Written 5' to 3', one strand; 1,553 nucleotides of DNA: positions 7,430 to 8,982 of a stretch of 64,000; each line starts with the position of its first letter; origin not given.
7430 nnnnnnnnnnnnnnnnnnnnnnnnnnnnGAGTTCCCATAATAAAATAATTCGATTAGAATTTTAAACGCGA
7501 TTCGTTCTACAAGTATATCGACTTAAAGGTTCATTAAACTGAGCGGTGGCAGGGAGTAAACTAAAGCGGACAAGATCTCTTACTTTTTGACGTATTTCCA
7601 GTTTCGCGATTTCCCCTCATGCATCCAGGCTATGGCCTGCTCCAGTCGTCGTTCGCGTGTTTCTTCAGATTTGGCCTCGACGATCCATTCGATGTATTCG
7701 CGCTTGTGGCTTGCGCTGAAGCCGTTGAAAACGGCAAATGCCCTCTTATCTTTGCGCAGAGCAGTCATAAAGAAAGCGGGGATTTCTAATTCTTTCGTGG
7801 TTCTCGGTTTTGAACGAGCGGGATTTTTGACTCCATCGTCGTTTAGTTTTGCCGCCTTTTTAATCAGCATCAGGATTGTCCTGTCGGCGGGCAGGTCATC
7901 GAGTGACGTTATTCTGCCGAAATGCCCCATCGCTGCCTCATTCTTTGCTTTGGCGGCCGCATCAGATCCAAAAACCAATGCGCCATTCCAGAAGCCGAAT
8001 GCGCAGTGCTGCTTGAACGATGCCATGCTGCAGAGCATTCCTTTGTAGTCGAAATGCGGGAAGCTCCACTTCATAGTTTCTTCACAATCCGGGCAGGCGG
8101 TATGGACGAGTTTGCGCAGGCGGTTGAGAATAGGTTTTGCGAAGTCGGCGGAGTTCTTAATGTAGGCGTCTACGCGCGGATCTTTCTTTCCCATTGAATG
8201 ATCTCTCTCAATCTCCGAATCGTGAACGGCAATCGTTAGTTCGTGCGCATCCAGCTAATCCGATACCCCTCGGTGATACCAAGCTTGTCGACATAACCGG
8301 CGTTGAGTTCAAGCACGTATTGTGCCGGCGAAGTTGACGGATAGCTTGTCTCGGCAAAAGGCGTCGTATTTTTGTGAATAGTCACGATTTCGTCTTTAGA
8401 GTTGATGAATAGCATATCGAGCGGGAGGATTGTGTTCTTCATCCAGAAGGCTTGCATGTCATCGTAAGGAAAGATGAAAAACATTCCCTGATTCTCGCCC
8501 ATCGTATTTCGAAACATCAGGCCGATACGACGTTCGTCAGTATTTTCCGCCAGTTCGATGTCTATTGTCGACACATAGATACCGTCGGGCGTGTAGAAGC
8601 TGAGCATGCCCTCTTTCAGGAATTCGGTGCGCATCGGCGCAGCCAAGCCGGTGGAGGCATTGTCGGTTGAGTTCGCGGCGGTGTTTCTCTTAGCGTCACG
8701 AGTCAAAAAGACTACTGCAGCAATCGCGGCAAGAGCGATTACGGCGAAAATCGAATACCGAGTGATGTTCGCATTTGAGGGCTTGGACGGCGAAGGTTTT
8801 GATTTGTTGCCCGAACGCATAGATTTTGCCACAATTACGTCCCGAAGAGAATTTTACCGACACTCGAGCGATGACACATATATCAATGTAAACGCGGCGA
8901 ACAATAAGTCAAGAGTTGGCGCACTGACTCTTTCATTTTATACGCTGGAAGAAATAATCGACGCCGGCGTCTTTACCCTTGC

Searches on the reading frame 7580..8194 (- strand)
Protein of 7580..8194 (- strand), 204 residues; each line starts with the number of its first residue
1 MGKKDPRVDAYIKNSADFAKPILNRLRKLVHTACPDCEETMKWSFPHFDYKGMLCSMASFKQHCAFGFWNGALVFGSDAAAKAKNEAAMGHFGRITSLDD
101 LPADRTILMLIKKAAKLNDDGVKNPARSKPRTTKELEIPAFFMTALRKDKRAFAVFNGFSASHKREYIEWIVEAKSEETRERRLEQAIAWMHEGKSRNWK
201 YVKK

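Call 39: search_protein_families(library=pfam, proteins=[window:7580-8194:-], max_evalue=0.00001)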
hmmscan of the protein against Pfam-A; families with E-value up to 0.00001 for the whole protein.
window:7580-8194:- (204 aa): 3 families
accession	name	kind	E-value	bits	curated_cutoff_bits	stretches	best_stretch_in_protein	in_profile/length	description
PF13376.11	OmdA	-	4.8e-20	71.7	25.6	1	135-194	1-60/60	Bacteriocin-protection, YdeI or OmpD-Associated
PF08818.16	DUF1801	-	5e-17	62.5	27.2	1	20-114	2-84/85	Domain of unknown function (DU1801)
PF18899.5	DUF5655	-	3.5e-14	53.2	24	1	8-117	1-108/109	Domain of unknown function (DUF5655)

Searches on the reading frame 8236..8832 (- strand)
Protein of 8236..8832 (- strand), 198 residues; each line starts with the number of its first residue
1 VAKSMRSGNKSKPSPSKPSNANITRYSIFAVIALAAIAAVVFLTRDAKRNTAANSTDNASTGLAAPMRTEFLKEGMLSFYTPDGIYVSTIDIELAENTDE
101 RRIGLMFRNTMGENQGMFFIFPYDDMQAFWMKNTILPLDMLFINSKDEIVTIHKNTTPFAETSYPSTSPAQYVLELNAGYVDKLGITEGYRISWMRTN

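Call 39: search_protein_families(library=pfam, proteins=[window:8236-8832:-], max_evalue=0.00001)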
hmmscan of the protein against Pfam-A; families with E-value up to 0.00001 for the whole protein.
window:8236-8832:- (198 aa): 1 family
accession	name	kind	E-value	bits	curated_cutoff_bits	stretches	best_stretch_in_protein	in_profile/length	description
PF02643.20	DUF192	-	1.2e-32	112.4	27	1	90-194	1-96/96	Uncharacterized ACR, COG1430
